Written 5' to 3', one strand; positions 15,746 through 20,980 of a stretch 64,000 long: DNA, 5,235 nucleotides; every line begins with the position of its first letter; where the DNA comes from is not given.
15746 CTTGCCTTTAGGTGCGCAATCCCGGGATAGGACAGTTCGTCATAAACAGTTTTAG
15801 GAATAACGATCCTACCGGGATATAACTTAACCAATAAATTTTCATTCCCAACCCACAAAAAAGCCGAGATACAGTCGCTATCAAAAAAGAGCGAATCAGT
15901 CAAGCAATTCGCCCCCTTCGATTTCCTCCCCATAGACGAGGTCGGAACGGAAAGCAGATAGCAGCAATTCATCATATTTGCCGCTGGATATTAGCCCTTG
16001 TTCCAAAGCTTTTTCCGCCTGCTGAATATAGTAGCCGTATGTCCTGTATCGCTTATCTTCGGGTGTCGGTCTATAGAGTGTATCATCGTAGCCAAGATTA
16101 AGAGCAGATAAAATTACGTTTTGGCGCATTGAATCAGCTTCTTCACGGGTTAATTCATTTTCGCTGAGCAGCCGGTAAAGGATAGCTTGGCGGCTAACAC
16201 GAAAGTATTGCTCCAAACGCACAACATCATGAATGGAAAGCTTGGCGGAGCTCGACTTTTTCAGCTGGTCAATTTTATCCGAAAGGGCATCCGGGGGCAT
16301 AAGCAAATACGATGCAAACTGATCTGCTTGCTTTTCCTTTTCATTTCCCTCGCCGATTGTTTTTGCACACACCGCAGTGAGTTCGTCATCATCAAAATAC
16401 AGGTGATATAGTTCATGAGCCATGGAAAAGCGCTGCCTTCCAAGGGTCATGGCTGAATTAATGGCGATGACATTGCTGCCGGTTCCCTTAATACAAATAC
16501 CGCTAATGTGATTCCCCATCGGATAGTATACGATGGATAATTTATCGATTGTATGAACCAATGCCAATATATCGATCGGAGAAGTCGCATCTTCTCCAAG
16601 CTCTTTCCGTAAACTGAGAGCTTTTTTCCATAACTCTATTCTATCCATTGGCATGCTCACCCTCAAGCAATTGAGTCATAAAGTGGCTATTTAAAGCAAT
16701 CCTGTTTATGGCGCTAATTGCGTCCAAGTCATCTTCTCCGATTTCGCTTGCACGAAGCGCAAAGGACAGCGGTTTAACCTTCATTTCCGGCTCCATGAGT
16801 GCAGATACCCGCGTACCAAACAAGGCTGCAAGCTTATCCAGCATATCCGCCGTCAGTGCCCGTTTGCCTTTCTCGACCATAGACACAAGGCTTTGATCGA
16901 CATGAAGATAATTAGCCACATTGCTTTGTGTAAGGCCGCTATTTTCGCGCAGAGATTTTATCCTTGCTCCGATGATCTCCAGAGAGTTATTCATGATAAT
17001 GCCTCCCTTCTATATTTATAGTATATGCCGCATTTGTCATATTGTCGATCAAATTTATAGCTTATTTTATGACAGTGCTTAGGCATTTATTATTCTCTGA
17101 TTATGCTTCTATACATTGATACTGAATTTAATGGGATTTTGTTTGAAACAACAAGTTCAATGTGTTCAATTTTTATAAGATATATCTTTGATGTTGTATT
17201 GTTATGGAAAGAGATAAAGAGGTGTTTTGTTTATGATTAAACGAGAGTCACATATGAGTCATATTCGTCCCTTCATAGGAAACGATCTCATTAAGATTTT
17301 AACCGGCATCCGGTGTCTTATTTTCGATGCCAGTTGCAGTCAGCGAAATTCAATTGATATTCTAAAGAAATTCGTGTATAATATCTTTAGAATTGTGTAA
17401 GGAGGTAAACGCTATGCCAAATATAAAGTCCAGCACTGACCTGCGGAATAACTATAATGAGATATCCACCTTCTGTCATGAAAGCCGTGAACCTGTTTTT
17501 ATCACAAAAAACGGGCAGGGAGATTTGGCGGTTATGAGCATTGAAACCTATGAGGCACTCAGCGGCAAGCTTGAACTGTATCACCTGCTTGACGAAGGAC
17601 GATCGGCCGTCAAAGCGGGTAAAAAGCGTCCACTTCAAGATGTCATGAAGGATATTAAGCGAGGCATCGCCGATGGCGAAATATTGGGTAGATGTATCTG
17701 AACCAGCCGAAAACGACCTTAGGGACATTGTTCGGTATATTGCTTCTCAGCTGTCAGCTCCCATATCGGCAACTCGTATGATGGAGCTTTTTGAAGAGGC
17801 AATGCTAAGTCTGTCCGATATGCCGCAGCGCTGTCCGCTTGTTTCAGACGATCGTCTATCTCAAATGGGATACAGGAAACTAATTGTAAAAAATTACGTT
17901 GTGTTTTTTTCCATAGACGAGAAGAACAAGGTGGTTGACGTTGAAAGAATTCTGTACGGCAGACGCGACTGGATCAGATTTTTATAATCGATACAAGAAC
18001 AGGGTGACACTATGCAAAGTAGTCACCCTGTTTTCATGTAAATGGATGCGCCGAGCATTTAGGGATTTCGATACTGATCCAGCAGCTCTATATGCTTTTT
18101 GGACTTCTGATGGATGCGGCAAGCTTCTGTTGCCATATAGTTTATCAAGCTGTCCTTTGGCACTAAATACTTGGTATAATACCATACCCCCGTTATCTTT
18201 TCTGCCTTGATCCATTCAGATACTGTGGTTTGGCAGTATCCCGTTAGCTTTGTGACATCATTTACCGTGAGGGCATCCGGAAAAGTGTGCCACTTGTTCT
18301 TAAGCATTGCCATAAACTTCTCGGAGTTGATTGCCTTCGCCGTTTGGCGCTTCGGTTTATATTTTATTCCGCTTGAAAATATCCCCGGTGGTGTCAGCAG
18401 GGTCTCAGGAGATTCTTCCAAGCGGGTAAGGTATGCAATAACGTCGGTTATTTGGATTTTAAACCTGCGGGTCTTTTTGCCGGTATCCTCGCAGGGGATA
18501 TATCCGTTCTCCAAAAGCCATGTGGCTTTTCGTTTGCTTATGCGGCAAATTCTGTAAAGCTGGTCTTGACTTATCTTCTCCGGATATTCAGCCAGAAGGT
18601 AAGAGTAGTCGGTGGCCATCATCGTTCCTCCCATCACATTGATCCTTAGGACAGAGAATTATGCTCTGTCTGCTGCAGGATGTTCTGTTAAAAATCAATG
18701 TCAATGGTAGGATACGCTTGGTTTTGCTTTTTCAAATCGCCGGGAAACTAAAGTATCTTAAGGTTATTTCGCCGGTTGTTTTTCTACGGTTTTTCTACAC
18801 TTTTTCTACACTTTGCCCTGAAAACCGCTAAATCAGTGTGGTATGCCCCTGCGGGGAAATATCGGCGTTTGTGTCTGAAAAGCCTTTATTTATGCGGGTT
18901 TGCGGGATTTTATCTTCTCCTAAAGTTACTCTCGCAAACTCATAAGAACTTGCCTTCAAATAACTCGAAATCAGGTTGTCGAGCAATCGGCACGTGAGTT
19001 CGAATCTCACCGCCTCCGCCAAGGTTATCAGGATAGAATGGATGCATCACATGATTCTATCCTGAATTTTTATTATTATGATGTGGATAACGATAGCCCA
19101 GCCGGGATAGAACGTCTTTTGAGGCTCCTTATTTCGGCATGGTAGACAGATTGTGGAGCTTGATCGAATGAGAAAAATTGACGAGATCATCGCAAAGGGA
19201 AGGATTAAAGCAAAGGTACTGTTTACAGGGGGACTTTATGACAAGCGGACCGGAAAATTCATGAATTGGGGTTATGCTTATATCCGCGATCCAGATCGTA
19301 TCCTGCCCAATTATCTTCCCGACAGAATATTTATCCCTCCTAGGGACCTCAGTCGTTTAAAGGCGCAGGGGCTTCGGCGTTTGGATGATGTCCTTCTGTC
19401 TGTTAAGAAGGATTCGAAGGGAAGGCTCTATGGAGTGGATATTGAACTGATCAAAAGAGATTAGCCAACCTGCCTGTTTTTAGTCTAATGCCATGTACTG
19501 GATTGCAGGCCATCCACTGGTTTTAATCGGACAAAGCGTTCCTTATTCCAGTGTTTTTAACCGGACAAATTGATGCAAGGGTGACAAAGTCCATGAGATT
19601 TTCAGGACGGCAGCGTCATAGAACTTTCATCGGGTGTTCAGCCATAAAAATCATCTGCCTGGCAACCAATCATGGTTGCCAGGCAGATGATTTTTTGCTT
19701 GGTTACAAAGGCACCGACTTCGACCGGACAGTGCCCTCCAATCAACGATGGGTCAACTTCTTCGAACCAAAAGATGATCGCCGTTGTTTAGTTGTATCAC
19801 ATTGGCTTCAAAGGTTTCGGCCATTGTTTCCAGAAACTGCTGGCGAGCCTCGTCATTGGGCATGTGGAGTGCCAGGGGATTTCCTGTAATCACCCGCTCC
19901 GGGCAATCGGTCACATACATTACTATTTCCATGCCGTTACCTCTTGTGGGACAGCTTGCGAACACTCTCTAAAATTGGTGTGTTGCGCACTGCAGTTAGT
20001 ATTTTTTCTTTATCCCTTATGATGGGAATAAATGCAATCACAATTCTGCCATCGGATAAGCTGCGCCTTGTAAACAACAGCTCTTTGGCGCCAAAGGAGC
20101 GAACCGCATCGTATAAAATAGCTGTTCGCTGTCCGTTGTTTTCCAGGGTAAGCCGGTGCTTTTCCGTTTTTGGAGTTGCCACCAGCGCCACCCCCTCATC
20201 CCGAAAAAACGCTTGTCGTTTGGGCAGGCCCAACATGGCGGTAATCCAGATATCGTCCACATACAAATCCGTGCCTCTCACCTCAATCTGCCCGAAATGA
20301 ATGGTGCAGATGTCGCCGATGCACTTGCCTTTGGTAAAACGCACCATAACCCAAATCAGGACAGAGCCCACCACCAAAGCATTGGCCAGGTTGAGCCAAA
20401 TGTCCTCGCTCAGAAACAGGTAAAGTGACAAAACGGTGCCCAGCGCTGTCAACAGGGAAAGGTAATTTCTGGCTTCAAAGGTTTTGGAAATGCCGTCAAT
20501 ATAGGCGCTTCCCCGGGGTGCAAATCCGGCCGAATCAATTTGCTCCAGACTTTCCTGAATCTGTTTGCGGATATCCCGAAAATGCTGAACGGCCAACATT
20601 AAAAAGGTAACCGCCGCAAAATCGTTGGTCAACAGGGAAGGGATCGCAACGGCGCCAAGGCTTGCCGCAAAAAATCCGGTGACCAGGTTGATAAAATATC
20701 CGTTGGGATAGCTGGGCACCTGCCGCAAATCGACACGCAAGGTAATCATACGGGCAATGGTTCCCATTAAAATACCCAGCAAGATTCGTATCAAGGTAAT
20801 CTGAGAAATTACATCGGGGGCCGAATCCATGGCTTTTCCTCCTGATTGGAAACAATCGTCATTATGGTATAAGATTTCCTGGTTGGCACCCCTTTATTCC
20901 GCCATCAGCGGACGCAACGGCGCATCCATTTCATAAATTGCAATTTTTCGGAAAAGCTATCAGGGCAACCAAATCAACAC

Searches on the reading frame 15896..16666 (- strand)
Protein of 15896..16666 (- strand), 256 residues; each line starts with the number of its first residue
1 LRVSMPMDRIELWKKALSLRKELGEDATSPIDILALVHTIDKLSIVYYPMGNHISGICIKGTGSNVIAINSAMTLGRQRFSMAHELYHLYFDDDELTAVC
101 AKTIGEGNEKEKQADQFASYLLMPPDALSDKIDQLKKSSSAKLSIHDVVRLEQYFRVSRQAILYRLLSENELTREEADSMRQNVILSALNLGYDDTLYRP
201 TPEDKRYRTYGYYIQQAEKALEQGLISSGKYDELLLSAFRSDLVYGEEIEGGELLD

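Call 41: search_protein_families(library=pfam, proteins=[window:15896-16666:-], max_evalue=0.0001)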
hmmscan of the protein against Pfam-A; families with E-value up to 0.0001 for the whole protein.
window:15896-16666:- (256 aa): 1 family
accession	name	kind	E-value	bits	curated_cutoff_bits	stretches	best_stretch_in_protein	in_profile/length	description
PF06114.19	Peptidase_M78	-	1.3e-18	67.4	22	1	55-166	19-122/123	IrrE N-terminal-like domain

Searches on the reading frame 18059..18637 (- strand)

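Call 41: search_protein_families(library=pfam, proteins=[window:18059-18637:-], max_evalue=0.0001)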
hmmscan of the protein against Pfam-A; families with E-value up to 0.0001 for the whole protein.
window:18059-18637:- (192 aa): 1 family
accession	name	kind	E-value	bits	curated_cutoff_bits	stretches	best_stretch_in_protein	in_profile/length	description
PF12728.13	HTH_17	-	2.7e-11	44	27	1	123-169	2-48/51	Helix-turn-helix domain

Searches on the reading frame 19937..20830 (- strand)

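Call 41: search_protein_families(library=pfam, proteins=[window:19937-20830:-], max_evalue=0.0001)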
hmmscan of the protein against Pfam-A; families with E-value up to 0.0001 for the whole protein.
window:19937-20830:- (297 aa): 1 family
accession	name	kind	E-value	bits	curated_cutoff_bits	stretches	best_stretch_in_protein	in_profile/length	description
PF14045.11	YIEGIA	-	8.1e-90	301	27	1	16-294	2-279/282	YIEGIA protein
